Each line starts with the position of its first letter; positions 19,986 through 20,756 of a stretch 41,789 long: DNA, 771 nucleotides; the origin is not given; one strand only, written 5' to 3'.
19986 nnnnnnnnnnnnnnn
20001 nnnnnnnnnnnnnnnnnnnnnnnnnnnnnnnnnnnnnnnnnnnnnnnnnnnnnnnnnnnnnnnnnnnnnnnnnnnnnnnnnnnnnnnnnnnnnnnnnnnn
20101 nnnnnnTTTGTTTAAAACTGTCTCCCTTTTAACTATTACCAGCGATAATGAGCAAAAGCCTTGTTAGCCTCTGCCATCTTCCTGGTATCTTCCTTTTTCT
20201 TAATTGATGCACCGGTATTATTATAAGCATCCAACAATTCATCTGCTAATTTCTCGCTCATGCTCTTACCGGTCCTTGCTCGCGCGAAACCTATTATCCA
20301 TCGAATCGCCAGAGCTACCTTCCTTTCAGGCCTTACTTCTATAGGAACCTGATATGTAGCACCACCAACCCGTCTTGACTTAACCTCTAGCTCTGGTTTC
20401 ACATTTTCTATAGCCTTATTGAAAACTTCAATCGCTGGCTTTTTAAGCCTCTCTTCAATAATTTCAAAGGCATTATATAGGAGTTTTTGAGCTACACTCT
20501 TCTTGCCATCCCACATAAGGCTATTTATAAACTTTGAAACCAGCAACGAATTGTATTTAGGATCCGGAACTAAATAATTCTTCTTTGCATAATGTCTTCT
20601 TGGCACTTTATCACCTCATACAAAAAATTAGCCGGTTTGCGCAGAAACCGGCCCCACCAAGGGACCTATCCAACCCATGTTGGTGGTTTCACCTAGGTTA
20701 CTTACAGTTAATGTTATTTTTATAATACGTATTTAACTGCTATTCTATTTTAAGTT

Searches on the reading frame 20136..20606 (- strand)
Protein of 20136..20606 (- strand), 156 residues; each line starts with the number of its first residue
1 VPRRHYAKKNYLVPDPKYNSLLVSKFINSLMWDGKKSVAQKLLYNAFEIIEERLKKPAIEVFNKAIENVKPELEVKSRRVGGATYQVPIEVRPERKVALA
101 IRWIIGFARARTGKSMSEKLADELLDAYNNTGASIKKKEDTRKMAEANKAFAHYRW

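Call 12: find_related_loci(query=window:20136-20606:-, collection=genome_contigs, flank=2500)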
Query window:20136-20606:- (156 aa) in genome_contigs; peptide patterns used: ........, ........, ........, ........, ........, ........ (x = any residue, [..] = any of these).
600 stretches matched a pattern (row limit reached: there are more); 596 encode a relative of the query (tblastn E <= 1e-3); the best 80 are kept; 80 distinct loci.
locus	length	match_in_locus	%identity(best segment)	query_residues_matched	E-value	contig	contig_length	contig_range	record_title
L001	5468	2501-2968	65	1-156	5e-69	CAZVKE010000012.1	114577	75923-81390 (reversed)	MAG TPA_asm: uncultured Leptospiraceae bacterium isolate SRP216815_co1_157 genome assembly, contig: NODE_200_length_1145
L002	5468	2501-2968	65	1-156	3e-68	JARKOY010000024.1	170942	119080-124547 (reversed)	MAG: Spirochaetia bacterium isolate D159_maxbin.008_sub k141_240658, whole genome shotgun sequence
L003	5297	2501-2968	64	1-156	1e-67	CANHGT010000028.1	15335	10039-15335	MAG: Alphaproteobacteria bacterium isolate RE-23may17-523 genome assembly, contig: RE-23may17-C14301, whole genome shotg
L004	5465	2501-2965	68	3-156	2e-66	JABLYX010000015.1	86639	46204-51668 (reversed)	MAG: Lentisphaeria bacterium isolate SQ_MAG_22 NODE_237_length_86639_cov_16.835986, whole genome shotgun sequence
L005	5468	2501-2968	64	1-156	2e-66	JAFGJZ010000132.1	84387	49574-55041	MAG: Spirochaetes bacterium isolate Zod_Metabat.302 k87_9638795, whole genome shotgun sequence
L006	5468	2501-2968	62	1-156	3e-66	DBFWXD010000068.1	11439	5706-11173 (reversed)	MAG TPA_asm: Eubacteriales bacterium isolate MAG8945 contig68, whole genome shotgun sequence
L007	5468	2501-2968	62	1-156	5e-66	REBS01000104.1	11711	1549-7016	MAG: Gemmatimonadales bacterium isolate LCM1.Bin31 NODE_7141_length_11711_cov_7.83717, whole genome shotgun sequence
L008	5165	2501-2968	61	1-156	5e-66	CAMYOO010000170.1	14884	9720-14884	MAG: uncultured delta proteobacterium isolate FCS_M_Myxococcota_03 genome assembly, contig: scaffold_10064, whole genome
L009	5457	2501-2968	64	1-156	9e-66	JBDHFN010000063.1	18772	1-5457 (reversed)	MAG: Gemmatimonadota bacterium isolate M8-58_Bin_228 M8-58_Bin_228_scaffold_11988, whole genome shotgun sequence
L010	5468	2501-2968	60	1-156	2e-65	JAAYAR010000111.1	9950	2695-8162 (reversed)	MAG: Clostridiales bacterium isolate AS06rmzACSIP_159 240595_AS06, whole genome shotgun sequence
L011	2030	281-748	62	1-156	5e-67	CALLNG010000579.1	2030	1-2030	MAG TPA_asm: uncultured Clostridia bacterium isolate ERR912014_bin.82_CONCOCT_v1.1_MAG genome assembly, contig: ERZ82576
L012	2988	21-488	60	1-156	1e-65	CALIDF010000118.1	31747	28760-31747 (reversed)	MAG TPA_asm: uncultured Clostridia bacterium isolate ERR260206_bin.65_CONCOCT_v1.1_MAG genome assembly, contig: ERZ13099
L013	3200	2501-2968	60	1-156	2e-65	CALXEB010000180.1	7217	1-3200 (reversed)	MAG: uncultured Flavonifractor sp. isolate BRZ_GC__bin96 genome assembly, contig: BRZ_GC__NODE_11329_length_7217_cov_7.4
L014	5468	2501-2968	60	1-156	4e-65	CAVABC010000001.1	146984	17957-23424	Acutalibacteraceae bacterium isolate H07665-L1_cleanbin_000004 genome assembly, contig: Spades_H07665-L1_contig_7, whole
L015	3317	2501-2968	59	1-156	5e-65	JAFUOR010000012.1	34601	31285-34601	MAG: Clostridia bacterium isolate RGIG4686 Roe_deer_Rectum-5__c3327, whole genome shotgun sequence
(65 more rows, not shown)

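Call 13: find_homologous_proteins(query=window:20136-20606:-, max_evalue=1e-40)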
Query window:20136-20606:- (156 aa): 7903 proteins with E <= 1e-40 among 8000 candidates; the best 120 are listed.
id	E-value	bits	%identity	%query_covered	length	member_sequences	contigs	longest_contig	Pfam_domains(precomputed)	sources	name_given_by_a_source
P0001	5.6e-93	327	96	100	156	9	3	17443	PF00177.28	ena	-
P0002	1.6e-85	302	88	100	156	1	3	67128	PF00177.28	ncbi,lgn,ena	-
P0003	2.7e-85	302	88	100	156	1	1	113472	PF00177.28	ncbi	-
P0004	2.3e-84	299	86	100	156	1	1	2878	PF00177.28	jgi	-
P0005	1.4e-82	293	86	100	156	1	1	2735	PF00177.28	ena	-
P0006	1.1e-81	290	82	100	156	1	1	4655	PF00177.28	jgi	-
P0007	6.5e-79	281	80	100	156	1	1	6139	PF00177.28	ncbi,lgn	ncbi:MAG: 30S ribosomal protein S7 [Spirochaetota bacterium]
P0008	1.7e-76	273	79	100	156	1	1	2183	PF00177.28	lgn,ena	-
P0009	4.3e-76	272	78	100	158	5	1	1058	PF00177.28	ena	-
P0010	6.6e-76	271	77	100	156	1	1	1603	PF00177.28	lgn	-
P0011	8.8e-76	271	77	100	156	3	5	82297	PF00177.28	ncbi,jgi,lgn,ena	-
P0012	9.9e-76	271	78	100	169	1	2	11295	PF00177.28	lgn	-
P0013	1.1e-75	271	78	100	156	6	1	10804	PF00177.28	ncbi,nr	ncbi:MAG: 30S ribosomal protein S7 [Spirochaetes bacterium]|nr:30S ribosomal protein S7 [Spirochaeto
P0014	1.2e-75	270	79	100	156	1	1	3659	PF00177.28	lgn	-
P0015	1.4e-75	270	78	100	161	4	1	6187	PF00177.28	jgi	jgi:small subunit ribosomal protein S7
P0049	3.0e-73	263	75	100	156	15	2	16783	PF00177.28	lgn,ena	-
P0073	2.7e-71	256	74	100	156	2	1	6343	PF00177.28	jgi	jgi:small subunit ribosomal protein S7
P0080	1.5e-69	251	72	100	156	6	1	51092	PF00177.28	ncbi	ncbi:MAG: 30S ribosomal protein S7 [Spirochaetota bacterium]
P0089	4.4e-65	236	71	100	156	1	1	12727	PF00177.28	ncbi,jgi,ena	-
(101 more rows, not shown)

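Call 14: find_related_loci(query=window:20136-20606:-, collection=metagenome_contigs, flank=2000)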
Query window:20136-20606:- (156 aa) in metagenome_contigs; peptide patterns used: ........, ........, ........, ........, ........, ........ (x = any residue, [..] = any of these).
600 stretches matched a pattern (row limit reached: there are more); 590 encode a relative of the query (tblastn E <= 1e-3); the best 80 are kept; 80 distinct loci.
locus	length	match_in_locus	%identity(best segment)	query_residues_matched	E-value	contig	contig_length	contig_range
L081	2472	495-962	63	1-156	4e-69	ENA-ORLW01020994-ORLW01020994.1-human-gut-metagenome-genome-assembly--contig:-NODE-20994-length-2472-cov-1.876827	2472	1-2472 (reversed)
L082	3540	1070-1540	64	1-156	2e-67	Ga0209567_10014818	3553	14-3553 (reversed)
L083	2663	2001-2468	65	1-156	3e-67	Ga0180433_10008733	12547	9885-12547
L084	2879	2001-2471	64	1-156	3e-67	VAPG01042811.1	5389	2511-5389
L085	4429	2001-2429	67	14-156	9e-67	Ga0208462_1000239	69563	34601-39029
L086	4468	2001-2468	60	1-156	9e-67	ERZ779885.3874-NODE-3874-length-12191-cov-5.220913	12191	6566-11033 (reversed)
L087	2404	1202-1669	62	1-156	4e-67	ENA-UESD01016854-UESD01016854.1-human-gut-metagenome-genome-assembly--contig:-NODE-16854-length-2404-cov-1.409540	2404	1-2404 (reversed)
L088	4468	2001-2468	61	1-156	5e-66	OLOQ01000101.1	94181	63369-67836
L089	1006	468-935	62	1-156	7e-71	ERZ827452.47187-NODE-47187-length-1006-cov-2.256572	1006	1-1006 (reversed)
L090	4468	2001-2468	61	1-156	5e-66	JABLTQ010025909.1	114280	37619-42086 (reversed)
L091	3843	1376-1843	66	1-156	7e-66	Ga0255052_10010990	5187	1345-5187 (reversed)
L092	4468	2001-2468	61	1-156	5e-66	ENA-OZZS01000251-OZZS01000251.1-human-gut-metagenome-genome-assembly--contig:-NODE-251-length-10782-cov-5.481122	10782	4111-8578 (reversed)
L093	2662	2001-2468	62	1-156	7e-66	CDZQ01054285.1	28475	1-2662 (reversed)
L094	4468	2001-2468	60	1-156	1e-65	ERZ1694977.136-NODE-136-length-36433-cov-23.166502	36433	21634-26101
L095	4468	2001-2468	60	1-156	1e-65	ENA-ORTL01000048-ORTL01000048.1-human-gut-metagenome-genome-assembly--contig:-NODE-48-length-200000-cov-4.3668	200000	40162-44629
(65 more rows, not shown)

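Call 15: find_encoding_contigs(protein=P0001, flank=2500, max_places=4)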
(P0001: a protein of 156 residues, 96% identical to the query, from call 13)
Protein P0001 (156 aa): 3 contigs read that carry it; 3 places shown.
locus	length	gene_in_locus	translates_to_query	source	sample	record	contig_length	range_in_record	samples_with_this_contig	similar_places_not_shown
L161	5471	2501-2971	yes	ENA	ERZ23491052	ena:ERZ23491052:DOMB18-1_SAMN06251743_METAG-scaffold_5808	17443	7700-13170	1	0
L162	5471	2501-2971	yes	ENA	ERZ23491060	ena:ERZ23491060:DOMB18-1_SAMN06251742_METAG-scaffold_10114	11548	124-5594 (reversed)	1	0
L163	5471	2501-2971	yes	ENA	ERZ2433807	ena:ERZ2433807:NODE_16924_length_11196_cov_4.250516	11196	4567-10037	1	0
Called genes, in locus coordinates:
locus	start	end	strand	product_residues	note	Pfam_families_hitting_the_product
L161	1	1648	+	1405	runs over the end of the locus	PF04997:RNA_pol_Rpb1_1, PF00623:RNA_pol_Rpb1_2, PF04983:RNA_pol_Rpb1_3, PF05000:RNA_pol_Rpb1_4, PF04998:RNA_pol_Rpb1_5, PF01333:Apocytochr_F_C (faint)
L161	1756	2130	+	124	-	PF00164:Ribosom_S12_S23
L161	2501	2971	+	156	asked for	PF00177:Ribosomal_S7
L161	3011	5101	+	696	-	PF00009:GTP_EFTU, PF03144:GTP_EFTU_D2, PF22042:EF-G_D2, PF14492:EFG_III, PF16658:RF3_C (weak), PF03764:EFG_IV, PF00679:EFG_C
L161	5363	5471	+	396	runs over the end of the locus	PF00009:GTP_EFTU, PF03144:GTP_EFTU_D2, PF03143:GTP_EFTU_D3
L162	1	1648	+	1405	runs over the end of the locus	PF04997:RNA_pol_Rpb1_1, PF00623:RNA_pol_Rpb1_2, PF04983:RNA_pol_Rpb1_3, PF05000:RNA_pol_Rpb1_4, PF04998:RNA_pol_Rpb1_5, PF01333:Apocytochr_F_C (faint)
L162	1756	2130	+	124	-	PF00164:Ribosom_S12_S23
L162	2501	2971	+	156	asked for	PF00177:Ribosomal_S7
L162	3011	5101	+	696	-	PF00009:GTP_EFTU, PF03144:GTP_EFTU_D2, PF22042:EF-G_D2, PF14492:EFG_III, PF16658:RF3_C (weak), PF03764:EFG_IV, PF00679:EFG_C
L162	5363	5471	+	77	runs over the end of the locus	?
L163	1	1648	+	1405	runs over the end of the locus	PF04997:RNA_pol_Rpb1_1, PF00623:RNA_pol_Rpb1_2, PF04983:RNA_pol_Rpb1_3, PF05000:RNA_pol_Rpb1_4, PF04998:RNA_pol_Rpb1_5, PF01333:Apocytochr_F_C (faint)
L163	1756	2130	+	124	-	PF00164:Ribosom_S12_S23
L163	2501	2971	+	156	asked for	PF00177:Ribosomal_S7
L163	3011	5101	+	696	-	PF00009:GTP_EFTU, PF03144:GTP_EFTU_D2, PF22042:EF-G_D2, PF14492:EFG_III, PF16658:RF3_C (weak), PF03764:EFG_IV, PF00679:EFG_C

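Call 16: find_encoding_contigs(protein=P0002, flank=2500, max_places=3)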
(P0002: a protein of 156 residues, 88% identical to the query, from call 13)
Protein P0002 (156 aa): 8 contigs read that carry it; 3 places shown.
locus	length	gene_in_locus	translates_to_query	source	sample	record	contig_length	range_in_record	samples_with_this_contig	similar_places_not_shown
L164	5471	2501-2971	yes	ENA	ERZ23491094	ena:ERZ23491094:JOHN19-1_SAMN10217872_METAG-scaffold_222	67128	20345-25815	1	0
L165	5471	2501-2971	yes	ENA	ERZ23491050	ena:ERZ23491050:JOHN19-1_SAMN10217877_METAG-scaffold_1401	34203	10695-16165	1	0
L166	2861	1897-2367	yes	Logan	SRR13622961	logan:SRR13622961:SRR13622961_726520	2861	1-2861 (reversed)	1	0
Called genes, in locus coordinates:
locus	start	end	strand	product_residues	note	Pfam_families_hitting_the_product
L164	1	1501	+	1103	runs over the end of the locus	PF00623:RNA_pol_Rpb1_2, PF04997:RNA_pol_Rpb1_1 (weak), PF00623:RNA_pol_Rpb1_2, PF04983:RNA_pol_Rpb1_3, PF05000:RNA_pol_Rpb1_4, PF04998:RNA_pol_Rpb1_5, PF01551:Peptidase_M23 (faint), PF21668:RPOC_hybrid (faint), +2 more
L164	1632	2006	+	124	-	PF00164:Ribosom_S12_S23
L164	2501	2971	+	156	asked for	PF00177:Ribosomal_S7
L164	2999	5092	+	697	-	PF00009:GTP_EFTU, PF03144:GTP_EFTU_D2, PF22042:EF-G_D2, PF14492:EFG_III, PF16658:RF3_C (weak), PF03764:EFG_IV, PF00679:EFG_C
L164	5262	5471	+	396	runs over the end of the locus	PF00009:GTP_EFTU, PF03144:GTP_EFTU_D2, PF03143:GTP_EFTU_D3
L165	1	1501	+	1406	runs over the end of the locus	PF04997:RNA_pol_Rpb1_1, PF00623:RNA_pol_Rpb1_2, PF04983:RNA_pol_Rpb1_3, PF05000:RNA_pol_Rpb1_4, PF04998:RNA_pol_Rpb1_5, PF01551:Peptidase_M23 (faint), PF21668:RPOC_hybrid (faint), PF25984:BSH_YknX (faint), +1 more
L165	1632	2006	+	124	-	PF00164:Ribosom_S12_S23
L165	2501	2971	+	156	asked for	PF00177:Ribosomal_S7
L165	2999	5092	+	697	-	PF00009:GTP_EFTU, PF03144:GTP_EFTU_D2, PF22042:EF-G_D2, PF14492:EFG_III, PF16658:RF3_C (weak), PF03764:EFG_IV, PF00679:EFG_C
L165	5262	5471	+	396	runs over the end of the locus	PF00009:GTP_EFTU, PF03144:GTP_EFTU_D2, PF03143:GTP_EFTU_D3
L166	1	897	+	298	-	?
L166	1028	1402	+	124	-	PF00164:Ribosom_S12_S23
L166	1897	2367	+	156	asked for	PF00177:Ribosomal_S7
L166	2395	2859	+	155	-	?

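Call 17: find_encoding_contigs(protein=P0003, flank=2500, max_places=3)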
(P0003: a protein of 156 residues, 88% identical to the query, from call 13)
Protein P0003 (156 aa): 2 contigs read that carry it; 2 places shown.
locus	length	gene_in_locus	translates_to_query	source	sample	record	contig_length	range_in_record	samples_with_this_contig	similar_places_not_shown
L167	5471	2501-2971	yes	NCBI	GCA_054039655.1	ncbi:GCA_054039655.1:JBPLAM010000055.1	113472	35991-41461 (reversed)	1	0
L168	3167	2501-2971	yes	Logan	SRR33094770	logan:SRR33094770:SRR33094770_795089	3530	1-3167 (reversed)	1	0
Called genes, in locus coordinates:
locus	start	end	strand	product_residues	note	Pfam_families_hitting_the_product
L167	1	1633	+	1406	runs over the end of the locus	PF04997:RNA_pol_Rpb1_1, PF00623:RNA_pol_Rpb1_2, PF04983:RNA_pol_Rpb1_3, PF05000:RNA_pol_Rpb1_4, PF04998:RNA_pol_Rpb1_5, PF01551:Peptidase_M23 (faint), PF21668:RPOC_hybrid (faint), PF25984:BSH_YknX (faint), +1 more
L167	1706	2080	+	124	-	PF00164:Ribosom_S12_S23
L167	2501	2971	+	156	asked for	PF00177:Ribosomal_S7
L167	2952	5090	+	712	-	PF00009:GTP_EFTU, PF22042:EF-G_D2, PF03144:GTP_EFTU_D2, PF14492:EFG_III, PF16658:RF3_C (weak), PF03764:EFG_IV, PF00679:EFG_C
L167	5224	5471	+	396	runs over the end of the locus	PF00009:GTP_EFTU, PF03144:GTP_EFTU_D2, PF03143:GTP_EFTU_D3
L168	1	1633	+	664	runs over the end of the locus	?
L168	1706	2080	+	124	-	PF00164:Ribosom_S12_S23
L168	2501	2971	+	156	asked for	PF00177:Ribosomal_S7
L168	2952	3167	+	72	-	?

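Call 18: find_encoding_contigs(protein=P0004, flank=2500, max_places=3)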
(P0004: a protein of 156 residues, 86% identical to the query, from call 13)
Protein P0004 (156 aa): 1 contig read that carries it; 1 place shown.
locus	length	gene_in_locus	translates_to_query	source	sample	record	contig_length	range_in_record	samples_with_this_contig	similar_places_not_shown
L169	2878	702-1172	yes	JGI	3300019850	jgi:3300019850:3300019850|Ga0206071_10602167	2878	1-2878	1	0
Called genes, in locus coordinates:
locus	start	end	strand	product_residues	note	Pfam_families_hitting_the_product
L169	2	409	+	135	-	?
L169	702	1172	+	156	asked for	PF00177:Ribosomal_S7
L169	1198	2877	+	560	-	?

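Call 19: find_encoding_contigs(protein=P0006, flank=2500, max_places=3)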
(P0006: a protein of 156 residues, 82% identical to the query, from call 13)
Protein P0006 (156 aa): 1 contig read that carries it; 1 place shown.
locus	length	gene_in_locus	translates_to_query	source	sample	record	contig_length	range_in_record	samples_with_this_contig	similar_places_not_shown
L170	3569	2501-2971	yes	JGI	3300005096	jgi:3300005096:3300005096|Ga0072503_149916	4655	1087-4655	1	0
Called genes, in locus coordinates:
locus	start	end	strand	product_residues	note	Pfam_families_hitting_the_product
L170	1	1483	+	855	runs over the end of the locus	PF04983:RNA_pol_Rpb1_3, PF05000:RNA_pol_Rpb1_4, PF04998:RNA_pol_Rpb1_5, PF21668:RPOC_hybrid (faint), PF01551:Peptidase_M23 (faint), PF01333:Apocytochr_F_C (faint)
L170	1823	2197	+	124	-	PF00164:Ribosom_S12_S23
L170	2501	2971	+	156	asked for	PF00177:Ribosomal_S7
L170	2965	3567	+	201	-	?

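Call 24: find_encoding_contigs(protein=P0007, flank=2500, max_places=2)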
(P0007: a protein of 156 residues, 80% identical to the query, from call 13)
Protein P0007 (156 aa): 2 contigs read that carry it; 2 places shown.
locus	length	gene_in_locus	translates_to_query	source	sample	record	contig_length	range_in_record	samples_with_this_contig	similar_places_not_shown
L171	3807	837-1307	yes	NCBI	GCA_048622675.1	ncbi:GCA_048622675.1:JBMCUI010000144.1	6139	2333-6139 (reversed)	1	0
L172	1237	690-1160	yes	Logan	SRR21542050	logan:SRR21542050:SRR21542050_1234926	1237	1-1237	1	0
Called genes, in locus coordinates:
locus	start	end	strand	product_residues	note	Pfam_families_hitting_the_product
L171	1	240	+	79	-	?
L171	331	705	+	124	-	PF00164:Ribosom_S12_S23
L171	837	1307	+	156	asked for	PF00177:Ribosomal_S7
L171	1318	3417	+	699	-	PF00009:GTP_EFTU, PF03144:GTP_EFTU_D2, PF22042:EF-G_D2, PF14492:EFG_III, PF16658:RF3_C (weak), PF03764:EFG_IV, PF00679:EFG_C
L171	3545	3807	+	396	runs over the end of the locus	PF00009:GTP_EFTU, PF03144:GTP_EFTU_D2, PF03143:GTP_EFTU_D3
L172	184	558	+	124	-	PF00164:Ribosom_S12_S23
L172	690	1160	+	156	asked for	PF00177:Ribosomal_S7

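Call 25: find_encoding_contigs(protein=P0011, flank=2500, max_places=2)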
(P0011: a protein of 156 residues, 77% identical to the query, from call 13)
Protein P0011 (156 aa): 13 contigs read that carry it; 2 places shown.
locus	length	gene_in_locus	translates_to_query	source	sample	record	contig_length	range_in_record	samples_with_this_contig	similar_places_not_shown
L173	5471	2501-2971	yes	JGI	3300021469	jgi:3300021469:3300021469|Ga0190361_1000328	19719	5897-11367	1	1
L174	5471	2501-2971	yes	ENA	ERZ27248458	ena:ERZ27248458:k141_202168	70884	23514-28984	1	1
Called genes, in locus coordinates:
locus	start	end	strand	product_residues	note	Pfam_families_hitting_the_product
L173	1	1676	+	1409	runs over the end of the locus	PF04997:RNA_pol_Rpb1_1, PF00623:RNA_pol_Rpb1_2, PF04983:RNA_pol_Rpb1_3, PF21668:RPOC_hybrid (faint), PF05000:RNA_pol_Rpb1_4, PF04998:RNA_pol_Rpb1_5, PF01333:Apocytochr_F_C (faint), PF25984:BSH_YknX (faint)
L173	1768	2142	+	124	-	PF00164:Ribosom_S12_S23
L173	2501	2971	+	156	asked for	PF00177:Ribosomal_S7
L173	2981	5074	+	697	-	PF00009:GTP_EFTU, PF03144:GTP_EFTU_D2, PF22042:EF-G_D2, PF14492:EFG_III, PF16658:RF3_C (weak), PF03764:EFG_IV, PF00679:EFG_C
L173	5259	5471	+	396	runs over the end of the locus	PF00009:GTP_EFTU, PF03144:GTP_EFTU_D2, PF03143:GTP_EFTU_D3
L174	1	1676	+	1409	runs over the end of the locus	PF04997:RNA_pol_Rpb1_1, PF00623:RNA_pol_Rpb1_2, PF04983:RNA_pol_Rpb1_3, PF21668:RPOC_hybrid (faint), PF05000:RNA_pol_Rpb1_4, PF04998:RNA_pol_Rpb1_5, PF01333:Apocytochr_F_C (faint), PF25984:BSH_YknX (faint)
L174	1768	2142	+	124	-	PF00164:Ribosom_S12_S23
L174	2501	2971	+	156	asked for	PF00177:Ribosomal_S7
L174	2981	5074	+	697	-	PF00009:GTP_EFTU, PF03144:GTP_EFTU_D2, PF22042:EF-G_D2, PF14492:EFG_III, PF16658:RF3_C (weak), PF03764:EFG_IV, PF00679:EFG_C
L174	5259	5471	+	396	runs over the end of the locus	PF00009:GTP_EFTU, PF03144:GTP_EFTU_D2, PF03143:GTP_EFTU_D3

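Call 26: find_encoding_contigs(protein=P0013, flank=2500, max_places=2)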
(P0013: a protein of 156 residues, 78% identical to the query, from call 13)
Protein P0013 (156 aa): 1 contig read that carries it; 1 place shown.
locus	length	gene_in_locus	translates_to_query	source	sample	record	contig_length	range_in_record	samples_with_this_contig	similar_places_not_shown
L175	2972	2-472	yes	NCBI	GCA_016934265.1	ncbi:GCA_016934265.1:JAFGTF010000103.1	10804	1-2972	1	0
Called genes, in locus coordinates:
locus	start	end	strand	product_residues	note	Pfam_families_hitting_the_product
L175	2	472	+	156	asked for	PF00177:Ribosomal_S7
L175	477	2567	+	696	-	PF00009:GTP_EFTU, PF03144:GTP_EFTU_D2, PF22042:EF-G_D2, PF14492:EFG_III, PF16658:RF3_C (weak), PF03764:EFG_IV, PF00679:EFG_C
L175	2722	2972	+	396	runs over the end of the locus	PF00009:GTP_EFTU, PF03144:GTP_EFTU_D2, PF03143:GTP_EFTU_D3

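Call 27: find_encoding_contigs(protein=P0080, flank=2500, max_places=2)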
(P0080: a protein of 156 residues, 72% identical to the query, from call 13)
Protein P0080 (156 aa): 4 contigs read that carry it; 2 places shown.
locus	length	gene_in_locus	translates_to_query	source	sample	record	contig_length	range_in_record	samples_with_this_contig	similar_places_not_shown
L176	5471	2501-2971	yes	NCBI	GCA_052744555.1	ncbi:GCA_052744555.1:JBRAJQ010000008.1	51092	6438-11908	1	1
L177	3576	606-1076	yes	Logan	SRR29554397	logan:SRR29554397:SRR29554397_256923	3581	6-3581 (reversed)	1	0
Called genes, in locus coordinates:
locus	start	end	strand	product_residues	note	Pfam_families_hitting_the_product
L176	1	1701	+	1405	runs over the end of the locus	PF04997:RNA_pol_Rpb1_1, PF00623:RNA_pol_Rpb1_2, PF04983:RNA_pol_Rpb1_3, PF05000:RNA_pol_Rpb1_4, PF04998:RNA_pol_Rpb1_5, PF01551:Peptidase_M23 (faint), PF01333:Apocytochr_F_C (faint), PF21668:RPOC_hybrid (faint)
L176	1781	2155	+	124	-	PF00164:Ribosom_S12_S23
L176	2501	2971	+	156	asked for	PF00177:Ribosomal_S7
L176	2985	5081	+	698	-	PF00009:GTP_EFTU, PF03144:GTP_EFTU_D2, PF22042:EF-G_D2, PF14492:EFG_III, PF16658:RF3_C (weak), PF03764:EFG_IV, PF00679:EFG_C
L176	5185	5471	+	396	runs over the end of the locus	PF00009:GTP_EFTU, PF03144:GTP_EFTU_D2, PF03143:GTP_EFTU_D3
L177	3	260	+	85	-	?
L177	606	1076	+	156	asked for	PF00177:Ribosomal_S7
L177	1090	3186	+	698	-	PF00009:GTP_EFTU, PF03144:GTP_EFTU_D2, PF22042:EF-G_D2, PF14492:EFG_III, PF16658:RF3_C (weak), PF03764:EFG_IV, PF00679:EFG_C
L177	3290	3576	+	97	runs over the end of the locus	?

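Call 36: find_encoding_contigs(protein=P0073, flank=2500, max_places=2)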
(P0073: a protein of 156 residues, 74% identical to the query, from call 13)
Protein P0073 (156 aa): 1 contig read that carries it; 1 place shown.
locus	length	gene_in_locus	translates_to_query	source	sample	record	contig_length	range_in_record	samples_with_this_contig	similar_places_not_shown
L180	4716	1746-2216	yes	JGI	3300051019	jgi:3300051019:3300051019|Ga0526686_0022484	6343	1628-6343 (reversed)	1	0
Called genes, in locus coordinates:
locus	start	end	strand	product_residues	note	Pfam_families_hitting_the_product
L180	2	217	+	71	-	?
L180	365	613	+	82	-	PF04014:MazE_antitoxin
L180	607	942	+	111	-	PF02452:PemK_toxin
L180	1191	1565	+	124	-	PF00164:Ribosom_S12_S23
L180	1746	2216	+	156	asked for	PF00177:Ribosomal_S7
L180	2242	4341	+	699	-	PF00009:GTP_EFTU, PF03144:GTP_EFTU_D2, PF22042:EF-G_D2, PF14492:EFG_III, PF16658:RF3_C (weak), PF03764:EFG_IV, PF00679:EFG_C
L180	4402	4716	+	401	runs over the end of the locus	PF00009:GTP_EFTU, PF03144:GTP_EFTU_D2, PF03143:GTP_EFTU_D3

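Call 37: find_encoding_contigs(protein=P0089, flank=2500, max_places=2)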
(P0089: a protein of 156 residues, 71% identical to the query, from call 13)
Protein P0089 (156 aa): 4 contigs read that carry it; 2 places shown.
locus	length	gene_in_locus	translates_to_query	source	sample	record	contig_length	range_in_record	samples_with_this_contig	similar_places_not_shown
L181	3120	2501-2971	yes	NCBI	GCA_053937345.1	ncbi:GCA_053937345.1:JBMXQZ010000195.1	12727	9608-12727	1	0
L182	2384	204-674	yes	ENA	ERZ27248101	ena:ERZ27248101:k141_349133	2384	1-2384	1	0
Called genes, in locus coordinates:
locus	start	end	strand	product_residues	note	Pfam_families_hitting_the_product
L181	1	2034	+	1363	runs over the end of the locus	PF04997:RNA_pol_Rpb1_1, PF00623:RNA_pol_Rpb1_2, PF04983:RNA_pol_Rpb1_3, PF05000:RNA_pol_Rpb1_4, PF04998:RNA_pol_Rpb1_5, PF21668:RPOC_hybrid (faint), PF01333:Apocytochr_F_C (faint), PF25917:BSH_RND (faint), +1 more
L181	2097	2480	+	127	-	PF00164:Ribosom_S12_S23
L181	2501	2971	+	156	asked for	PF00177:Ribosomal_S7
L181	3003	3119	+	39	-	?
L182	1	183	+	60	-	?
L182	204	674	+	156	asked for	PF00177:Ribosomal_S7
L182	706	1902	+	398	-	PF00009:GTP_EFTU, PF03144:GTP_EFTU_D2, PF03143:GTP_EFTU_D3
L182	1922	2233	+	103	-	PF00338:Ribosomal_S10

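Call 38: find_encoding_contigs(protein=P0049, flank=2500, max_places=2)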
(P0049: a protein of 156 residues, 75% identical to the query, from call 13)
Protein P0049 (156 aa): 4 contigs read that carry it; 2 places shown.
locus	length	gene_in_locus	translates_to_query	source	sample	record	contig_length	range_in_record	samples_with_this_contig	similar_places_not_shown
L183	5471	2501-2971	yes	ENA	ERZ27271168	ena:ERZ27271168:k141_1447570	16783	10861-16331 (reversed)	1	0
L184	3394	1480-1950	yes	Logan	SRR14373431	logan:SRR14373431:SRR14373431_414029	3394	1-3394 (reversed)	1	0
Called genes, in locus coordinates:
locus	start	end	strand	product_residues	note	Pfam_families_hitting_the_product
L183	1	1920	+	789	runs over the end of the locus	?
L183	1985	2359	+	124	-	PF00164:Ribosom_S12_S23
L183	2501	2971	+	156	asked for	PF00177:Ribosomal_S7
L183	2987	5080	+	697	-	PF00009:GTP_EFTU, PF03144:GTP_EFTU_D2, PF22042:EF-G_D2, PF14492:EFG_III, PF16658:RF3_C (faint), PF03764:EFG_IV, PF00679:EFG_C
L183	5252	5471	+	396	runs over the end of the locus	PF00009:GTP_EFTU, PF03144:GTP_EFTU_D2, PF03143:GTP_EFTU_D3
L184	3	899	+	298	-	?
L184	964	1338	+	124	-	PF00164:Ribosom_S12_S23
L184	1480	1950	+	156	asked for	PF00177:Ribosomal_S7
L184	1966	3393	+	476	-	?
